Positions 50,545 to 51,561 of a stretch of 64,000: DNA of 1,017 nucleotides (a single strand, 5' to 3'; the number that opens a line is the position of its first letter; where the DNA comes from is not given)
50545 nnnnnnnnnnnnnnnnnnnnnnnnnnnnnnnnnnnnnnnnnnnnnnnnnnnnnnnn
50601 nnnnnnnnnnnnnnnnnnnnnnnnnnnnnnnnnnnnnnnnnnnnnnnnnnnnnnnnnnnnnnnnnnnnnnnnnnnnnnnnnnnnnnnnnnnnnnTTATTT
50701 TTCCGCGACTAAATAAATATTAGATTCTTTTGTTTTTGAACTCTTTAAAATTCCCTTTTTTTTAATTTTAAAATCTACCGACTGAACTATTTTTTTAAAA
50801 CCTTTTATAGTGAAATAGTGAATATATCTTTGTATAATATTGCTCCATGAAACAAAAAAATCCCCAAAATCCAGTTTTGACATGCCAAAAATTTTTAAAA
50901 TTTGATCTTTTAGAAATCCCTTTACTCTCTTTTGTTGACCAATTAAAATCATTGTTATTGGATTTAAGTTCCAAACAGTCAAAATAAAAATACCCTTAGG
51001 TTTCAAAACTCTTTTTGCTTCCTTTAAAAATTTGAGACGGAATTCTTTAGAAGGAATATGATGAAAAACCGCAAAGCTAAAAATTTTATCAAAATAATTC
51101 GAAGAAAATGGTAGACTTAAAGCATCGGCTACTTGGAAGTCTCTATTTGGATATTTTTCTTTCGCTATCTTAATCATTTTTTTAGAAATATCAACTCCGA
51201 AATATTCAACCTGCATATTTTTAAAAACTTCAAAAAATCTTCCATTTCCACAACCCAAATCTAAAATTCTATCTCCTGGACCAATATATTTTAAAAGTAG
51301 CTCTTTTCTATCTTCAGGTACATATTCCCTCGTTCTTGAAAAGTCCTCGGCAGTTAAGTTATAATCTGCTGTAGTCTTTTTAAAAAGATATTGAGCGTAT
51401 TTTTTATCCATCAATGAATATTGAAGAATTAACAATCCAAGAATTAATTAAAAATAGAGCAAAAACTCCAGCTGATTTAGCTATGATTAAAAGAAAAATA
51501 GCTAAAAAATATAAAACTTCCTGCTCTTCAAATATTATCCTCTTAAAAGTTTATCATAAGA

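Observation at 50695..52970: Head-to-head Elp3 and Trm9-like methyltransferase genes: a eukaryote/archaea-style (m)cm5U34 wobble-modification module in a bacterium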

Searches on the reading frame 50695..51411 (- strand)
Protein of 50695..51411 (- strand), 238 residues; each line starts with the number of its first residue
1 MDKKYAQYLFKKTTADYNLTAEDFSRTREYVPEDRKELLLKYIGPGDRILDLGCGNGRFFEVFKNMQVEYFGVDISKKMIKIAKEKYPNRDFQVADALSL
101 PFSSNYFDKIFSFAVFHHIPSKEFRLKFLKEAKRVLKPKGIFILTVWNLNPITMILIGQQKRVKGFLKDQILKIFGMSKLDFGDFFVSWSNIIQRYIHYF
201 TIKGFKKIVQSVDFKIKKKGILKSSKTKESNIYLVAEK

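Call 3: search_protein_families(library=pfam, proteins=[window:50695-51411:-], max_evalue=0.01)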
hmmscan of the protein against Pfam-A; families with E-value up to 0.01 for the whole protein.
window:50695-51411:- (238 aa): 15 families
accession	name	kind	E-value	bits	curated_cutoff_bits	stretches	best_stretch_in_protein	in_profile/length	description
PF08241.18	Methyltransf_11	-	1.9e-26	93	21.2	1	50-144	1-95/95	Methyltransferase domain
PF13649.12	Methyltransf_25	-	2.6e-23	83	27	1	49-140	1-97/97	Methyltransferase domain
PF13847.12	Methyltransf_31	-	6.8e-22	78.2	27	1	45-147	3-112/145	Methyltransferase domain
PF13489.12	Methyltransf_23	-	4.6e-20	72.4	27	1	26-216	3-161/164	Methyltransferase domain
PF08242.18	Methyltransf_12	-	1.1e-15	58.6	30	1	50-142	1-98/98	Methyltransferase domain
PF02353.26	CMAS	-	1e-10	41.9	27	1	43-145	60-165/273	Mycolic acid cyclopropane synthetase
PF07021.18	MetW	-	1.1e-08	35.4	21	1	37-86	5-55/193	Methionine biosynthesis protein MetW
PF01209.24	Ubie_methyltran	-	4.8e-08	33.1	20.1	1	44-143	46-150/233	ubiE/COQ5 methyltransferase family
PF01555.25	N6_N4_Mtase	-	1.7e-06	28.6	26.7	1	37-85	173-221/221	DNA methylase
PF05175.20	MTS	-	3.6e-06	27.2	23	1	38-148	22-142/170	Methyltransferase small domain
PF05219.18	DREV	-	0.00021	21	26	1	47-145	96-187/265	DREV methyltransferase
PF03291.22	mRNA_G-N7_MeTrfase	-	0.00066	19.3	26.6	1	48-92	64-107/315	mRNA (guanine-N(7))-methyltransferase domain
PF01728.25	FtsJ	-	0.00076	19.9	24.1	0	43-80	19-58/181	FtsJ-like methyltransferase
PF03141.22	Methyltransf_29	-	0.0015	17.6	23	1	48-149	120-222/506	Putative S-adenosyl-L-methionine-dependent methyltransferase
PF01564.23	Spermine_synth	-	0.0045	17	22.9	1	73-145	55-131/186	Spermine/spermidine synthase domain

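Call 4: search_protein_families(library=ncbifam, proteins=[window:50695-51411:-], max_evalue=0.01)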
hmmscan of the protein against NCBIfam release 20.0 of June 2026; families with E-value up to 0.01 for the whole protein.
window:50695-51411:- (238 aa): 54 families (the best 25 are shown)
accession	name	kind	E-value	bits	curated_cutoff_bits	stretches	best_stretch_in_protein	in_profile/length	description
NF045667.1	MTase_DVU1556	equivalog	3.9e-18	65.7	155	1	42-145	19-120/213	DVU_1556 family methyltransferase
TIGR02072.1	BioC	equivalog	2.1e-16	60.5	184.95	1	47-146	36-134/244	malonyl-ACP O-methyltransferase BioC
TIGR01934.1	MenG_MenH_UbiE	subfamily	6.3e-15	55.1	158.35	1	45-144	39-141/223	ubiquinone/menaquinone biosynthesis methyltransferase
NF047649.1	MTase_UXPK_star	exception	8e-15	54.6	460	1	40-145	72-182/283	methyltransferase/UXPK-star double selenoprotein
NF043040.1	corrin_prot_MT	hypoth_equivalog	2.5e-14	53.2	180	1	35-144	31-147/216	corrinoid protein-associated methyltransferase CpaM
NF040539.1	AST_met_ArsM_2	exception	3.7e-14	53.2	240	1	38-147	47-166/262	putative arsinothricin biosynthesis methyltransferase ArsM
NF008686.0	PRK11705.1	equivalog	5.8e-14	51.9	400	1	44-145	166-266/383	cyclopropane fatty acyl phospholipid synthase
NF008300.0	PRK11088.1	equivalog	1.4e-13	51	303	1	47-143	87-178/272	23S rRNA (guanine(745)-N(1))-methyltransferase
NF041536.1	ArsM_DUF2284_UU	exception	2.4e-12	46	575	1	42-145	73-181/459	arsenite methyltransferase/DUF2284 domain selenoprotein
NF001244.0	PRK00216.1-5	equivalog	4.7e-12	45.7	216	1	45-143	48-152/236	bifunctional demethylmenaquinone methyltransferase/2-methoxy-6-polyprenyl-1,4-benzoquinol methylase UbiE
NF041537.1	ArsM_AhpD_UU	exception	4.4e-11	42.2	510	1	42-145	73-181/345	arsenite methyltransferase/AhpD domain selenoprotein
NF001241.0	PRK00216.1-2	equivalog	1.3e-10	41.3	327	1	9-145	16-148/231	demethylmenaquinone methyltransferase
NF008823.0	PRK11873.1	subfamily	2.6e-10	40.3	263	1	43-143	75-180/272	arsenite methyltransferase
TIGR02021.1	BchM-ChlM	equivalog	3.1e-10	39.9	158.9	1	40-128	49-140/218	magnesium protoporphyrin IX methyltransferase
TIGR01983.1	UbiG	equivalog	3.7e-10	39.5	102.95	1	46-154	50-161/228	bifunctional 2-polyprenyl-6-hydroxyphenol methylase/3-demethylubiquinol 3-O-methyltransferase UbiG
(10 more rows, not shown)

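Call 6: search_solved_structures(query=window:50695-51411:-, max_evalue=0.001, show_alignments=3)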
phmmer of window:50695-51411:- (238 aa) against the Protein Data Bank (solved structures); distinct sequences matched with E-value up to 0.001: 60.
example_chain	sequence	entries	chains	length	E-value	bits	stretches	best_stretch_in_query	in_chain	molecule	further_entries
1ve3_A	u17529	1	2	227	3.3e-15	59.6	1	33-168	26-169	hypothetical protein PH0226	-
5wp5_A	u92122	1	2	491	6.8e-14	55.3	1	34-144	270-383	Phosphomethylethanolamine N-methyltransferase 2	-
5wp4_A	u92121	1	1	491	2.6e-13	53.4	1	36-145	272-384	Phosphoethanolamine N-methyltransferase 1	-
6uak_A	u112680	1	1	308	1.7e-12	50.7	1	20-151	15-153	SAM dependent methyltransferase LahSB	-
5cm2_Z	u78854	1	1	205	1.9e-12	50.5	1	50-153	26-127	TRNA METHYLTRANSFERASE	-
3ccf_A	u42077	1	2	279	4.1e-11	46.2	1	36-144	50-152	Cyclopropane-fatty-acyl-phospholipid synthase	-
4iv8_A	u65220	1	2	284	2e-10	44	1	35-150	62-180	Phosphoethanolamine N-methyltransferase,putative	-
2avn_A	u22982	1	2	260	3.5e-10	43.2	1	39-180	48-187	ubiquinone/menaquinone biosynthesis methyltransferase-related protein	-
3dli_A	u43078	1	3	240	6e-10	42.4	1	14-133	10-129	methyltransferase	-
3bus_A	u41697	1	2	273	7e-10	42.2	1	40-144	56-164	Methyltransferase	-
4krh_A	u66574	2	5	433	7.7e-10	42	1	39-150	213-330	Phosphoethanolamine N-methyltransferase 2 | Phospholethanolamine N-methyltransferase 2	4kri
6bqc_A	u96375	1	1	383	1.1e-09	41.5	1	43-145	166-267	Cyclopropane-fatty-acyl-phospholipid synthase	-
9w6x_A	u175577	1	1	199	2.5e-09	40.4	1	40-144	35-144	YtkW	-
6uv6_A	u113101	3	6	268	4.5e-09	39.5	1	46-145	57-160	D-glucose O-methyltransferase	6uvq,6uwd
3mgg_A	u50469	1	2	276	4.5e-09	39.5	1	44-142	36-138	Methyltransferase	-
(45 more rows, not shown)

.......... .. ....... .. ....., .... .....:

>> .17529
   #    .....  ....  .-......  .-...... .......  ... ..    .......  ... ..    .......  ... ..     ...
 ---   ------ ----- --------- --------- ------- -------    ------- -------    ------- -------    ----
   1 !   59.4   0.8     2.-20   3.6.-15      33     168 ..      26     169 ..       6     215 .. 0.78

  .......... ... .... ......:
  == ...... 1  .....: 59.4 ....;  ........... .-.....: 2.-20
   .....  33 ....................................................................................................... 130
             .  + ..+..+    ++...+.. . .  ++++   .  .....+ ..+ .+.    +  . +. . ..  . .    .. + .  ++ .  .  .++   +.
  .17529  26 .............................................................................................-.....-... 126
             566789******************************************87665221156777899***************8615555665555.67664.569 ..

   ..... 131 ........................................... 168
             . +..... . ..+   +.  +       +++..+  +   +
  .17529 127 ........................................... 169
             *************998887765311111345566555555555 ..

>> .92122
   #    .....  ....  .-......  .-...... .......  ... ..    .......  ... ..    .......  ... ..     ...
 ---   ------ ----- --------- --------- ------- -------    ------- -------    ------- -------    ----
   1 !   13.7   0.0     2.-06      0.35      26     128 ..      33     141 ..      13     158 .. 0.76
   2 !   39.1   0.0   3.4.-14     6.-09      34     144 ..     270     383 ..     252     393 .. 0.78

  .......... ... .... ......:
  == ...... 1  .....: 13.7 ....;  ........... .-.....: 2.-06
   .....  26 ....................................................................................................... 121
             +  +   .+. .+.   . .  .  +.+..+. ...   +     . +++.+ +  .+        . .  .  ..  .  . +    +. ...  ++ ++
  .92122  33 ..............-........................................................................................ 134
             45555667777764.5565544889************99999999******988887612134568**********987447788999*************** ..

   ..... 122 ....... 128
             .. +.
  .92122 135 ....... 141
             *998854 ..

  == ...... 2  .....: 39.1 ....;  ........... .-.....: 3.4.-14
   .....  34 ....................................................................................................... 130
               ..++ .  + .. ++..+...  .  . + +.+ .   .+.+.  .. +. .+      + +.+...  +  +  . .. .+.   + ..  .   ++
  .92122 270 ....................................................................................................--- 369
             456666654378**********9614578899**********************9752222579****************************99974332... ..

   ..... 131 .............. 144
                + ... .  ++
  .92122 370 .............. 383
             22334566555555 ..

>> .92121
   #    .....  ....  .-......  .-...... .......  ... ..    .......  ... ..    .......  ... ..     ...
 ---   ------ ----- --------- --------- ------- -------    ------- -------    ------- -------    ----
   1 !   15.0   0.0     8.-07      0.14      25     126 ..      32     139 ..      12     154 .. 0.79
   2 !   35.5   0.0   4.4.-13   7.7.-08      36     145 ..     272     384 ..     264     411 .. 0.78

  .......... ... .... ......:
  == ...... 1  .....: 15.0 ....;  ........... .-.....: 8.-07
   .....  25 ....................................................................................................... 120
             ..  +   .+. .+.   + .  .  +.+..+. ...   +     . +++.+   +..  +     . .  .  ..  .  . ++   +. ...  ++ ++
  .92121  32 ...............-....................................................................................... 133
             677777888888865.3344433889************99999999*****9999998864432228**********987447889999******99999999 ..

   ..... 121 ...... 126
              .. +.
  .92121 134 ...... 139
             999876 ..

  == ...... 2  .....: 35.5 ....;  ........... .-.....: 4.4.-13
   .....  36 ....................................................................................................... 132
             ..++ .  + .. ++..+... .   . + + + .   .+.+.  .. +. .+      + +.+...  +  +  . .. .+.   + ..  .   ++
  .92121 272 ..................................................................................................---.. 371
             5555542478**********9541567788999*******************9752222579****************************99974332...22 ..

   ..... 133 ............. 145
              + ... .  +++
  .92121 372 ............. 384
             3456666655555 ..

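Call 8: find_homologous_proteins(query=window:50695-51411:-, max_evalue=0.00001)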
Query window:50695-51411:- (238 aa): 953 proteins with E <= 0.00001 among 1387 candidates; the best 120 are listed.
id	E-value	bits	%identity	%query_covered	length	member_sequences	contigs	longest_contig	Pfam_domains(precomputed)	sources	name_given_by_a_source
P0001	3.1e-151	519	99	100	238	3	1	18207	PF07021.19,PF13847.13,PF13489.13,PF02353.27,PF05175.21,PF13649.13,PF01209.25,PF08241.19,PF08242.19,PF01555.25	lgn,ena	-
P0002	1.6e-111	389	72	100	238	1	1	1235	PF07021.19,PF13847.13,PF13489.13,PF02353.27,PF13649.13,PF03141.23,PF08241.19,PF08242.19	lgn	-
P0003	4.5e-111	388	73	100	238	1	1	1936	PF07021.19,PF13847.13,PF13489.13,PF02353.27,PF13649.13,PF01209.25,PF08241.19,PF08242.19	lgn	-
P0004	1.2e-105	370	67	100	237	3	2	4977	PF07021.19,PF13847.13,PF13489.13,PF02353.27,PF13649.13,PF01209.25,PF08241.19,PF08242.19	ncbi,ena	-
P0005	8.3e-104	364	68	100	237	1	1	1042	PF07021.19,PF13847.13,PF13489.13,PF02353.27,PF13649.13,PF03141.23,PF01209.25,PF08241.19,PF08242.19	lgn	-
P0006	1.7e-102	360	66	100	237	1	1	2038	PF07021.19,PF13847.13,PF13489.13,PF02353.27,PF05175.21,PF13649.13,PF03141.23,PF01728.26,PF01209.25,PF08241.19,PF08242.19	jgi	jgi:ubiquinone/menaquinone biosynthesis C-methylase UbiE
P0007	6.1e-102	358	66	100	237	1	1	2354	PF07021.19,PF13847.13,PF13489.13,PF02353.27,PF05175.21,PF13649.13,PF01728.26,PF01209.25,PF08241.19,PF08242.19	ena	-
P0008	8.1e-102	358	68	100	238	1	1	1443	PF07021.19,PF13847.13,PF13489.13,PF02353.27,PF05175.21,PF13649.13,PF01209.25,PF08241.19,PF08242.19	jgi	-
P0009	4.5e-101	355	67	100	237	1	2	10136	PF07021.19,PF13847.13,PF13489.13,PF13649.13,PF01209.25,PF08241.19,PF08242.19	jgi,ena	-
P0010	3.3e-100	352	66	100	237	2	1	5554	PF07021.19,PF13847.13,PF13489.13,PF02353.27,PF05175.21,PF13649.13,PF01209.25,PF08241.19,PF08242.19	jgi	-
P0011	1.1e-99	351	65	100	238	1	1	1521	PF07021.19,PF13847.13,PF13489.13,PF02353.27,PF05175.21,PF13649.13,PF03141.23,PF01209.25,PF08241.19,PF08242.19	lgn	-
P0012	5.6e-99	348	66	100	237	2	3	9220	PF13489.13,PF08003.18,PF02353.27,PF08241.19,PF07021.19,PF13847.13,PF05175.21,PF13649.13,PF01135.26,PF01728.26,PF01209.25,PF08242.19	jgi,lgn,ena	-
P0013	6.9e-99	348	66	100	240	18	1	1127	PF07021.19,PF13847.13,PF13489.13,PF02353.27,PF05175.21,PF13649.13,PF03141.23,PF01209.25,PF08241.19,PF08242.19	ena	-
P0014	1.7e-98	347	64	100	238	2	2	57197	PF07021.19,PF13847.13,PF13489.13,PF02353.27,PF13649.13,PF01209.25,PF08241.19,PF08242.19,PF01555.25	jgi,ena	-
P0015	2.2e-98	347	64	100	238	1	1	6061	PF07021.19,PF13847.13,PF13489.13,PF02353.27,PF05175.21,PF13649.13,PF08241.19,PF08242.19,PF01555.25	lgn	-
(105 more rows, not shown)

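Call 11: find_related_loci(query=A1, collection=genome_contigs, flank=8000)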
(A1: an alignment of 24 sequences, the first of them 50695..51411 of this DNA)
Query A1 (238 aa) in genome_contigs; peptide patterns used: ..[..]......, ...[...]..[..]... (x = any residue, [..] = any of these).
600 stretches matched a pattern (row limit reached: there are more); 449 encode a relative of the query (tblastn E <= 1e-3); the best 80 are kept; 80 distinct loci.
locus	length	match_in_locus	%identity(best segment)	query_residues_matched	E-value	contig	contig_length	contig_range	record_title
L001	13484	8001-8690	54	1-238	2e-75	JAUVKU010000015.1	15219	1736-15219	MAG: bacterium isolate CSMAG_488 CSMAG_488_k141_1955455_length_15219_cov_12.7026, whole genome shotgun sequence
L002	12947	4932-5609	53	1-238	8e-76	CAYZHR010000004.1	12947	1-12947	MAG TPA_asm: uncultured Candidatus Saccharibacteria bacterium isolate binchicken_co387_45 genome assembly, contig: NODE_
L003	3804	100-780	51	5-238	1e-71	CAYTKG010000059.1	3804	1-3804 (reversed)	MAG TPA_asm: uncultured Candidatus Saccharibacteria bacterium isolate binchicken_co19_604 genome assembly, contig: NODE_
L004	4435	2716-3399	49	1-237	2e-71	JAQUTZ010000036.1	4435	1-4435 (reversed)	MAG: Candidatus Paceibacterota bacterium isolate STD2_131 NODE_89896_length_4435_cov_38.130223_Sandtown_D2, whole genome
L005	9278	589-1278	47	1-238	7e-70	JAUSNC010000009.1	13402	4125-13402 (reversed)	MAG: Candidatus Parcubacteria bacterium isolate E19_metabat.bin.129 E19_k141_494919, whole genome shotgun sequence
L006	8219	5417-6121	49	1-238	1e-68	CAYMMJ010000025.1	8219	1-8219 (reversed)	MAG TPA_asm: uncultured Candidatus Saccharibacteria bacterium isolate binchicken_co256_273 genome assembly, contig: NODE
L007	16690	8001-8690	45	1-238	2e-66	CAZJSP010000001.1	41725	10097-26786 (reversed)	MAG TPA_asm: uncultured Candidatus Saccharibacteria bacterium isolate SRP141376_co2_101 genome assembly, contig: NODE_21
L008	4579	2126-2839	47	1-238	1e-64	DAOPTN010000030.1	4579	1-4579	MAG TPA_asm: Candidatus Pacearchaeota archaeon isolate AMR_MDS_1443 NODE_15245_length_4579_cov_92.702476, whole genome s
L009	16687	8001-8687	48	1-238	2e-66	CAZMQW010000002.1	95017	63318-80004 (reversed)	MAG TPA_asm: uncultured Candidatus Saccharibacteria bacterium isolate binchicken_co34_534 genome assembly, contig: NODE_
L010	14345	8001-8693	49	1-238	4e-64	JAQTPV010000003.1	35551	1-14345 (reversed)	MAG: Candidatus Paceibacterota bacterium isolate STB_124 NODE_2503_length_35551_cov_3.364357_Sandtown_B, whole genome sh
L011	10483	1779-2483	47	1-238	2e-63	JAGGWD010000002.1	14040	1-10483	MAG: bacterium isolate AUK117 PB_MBMC_071_c_000000000007, whole genome shotgun sequence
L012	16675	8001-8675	49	1-238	2e-62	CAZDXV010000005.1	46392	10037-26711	MAG TPA_asm: uncultured Candidatus Saccharibacteria bacterium isolate SRP141376_co2_224 genome assembly, contig: NODE_18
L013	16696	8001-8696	46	1-237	2e-59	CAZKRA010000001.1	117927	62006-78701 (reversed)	MAG TPA_asm: uncultured Candidatus Saccharibacteria bacterium isolate binchicken_co218_408 genome assembly, contig: NODE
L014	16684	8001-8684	43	1-238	1e-59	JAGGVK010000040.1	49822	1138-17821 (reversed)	MAG: bacterium isolate AUK098 PB_MBMC_052_c_000000000022, whole genome shotgun sequence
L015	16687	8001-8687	44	1-238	2e-55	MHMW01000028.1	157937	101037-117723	MAG: Candidatus Portnoybacteria bacterium RBG_19FT_COMBO_36_7 RBG_13_scaffold_8, whole genome shotgun sequence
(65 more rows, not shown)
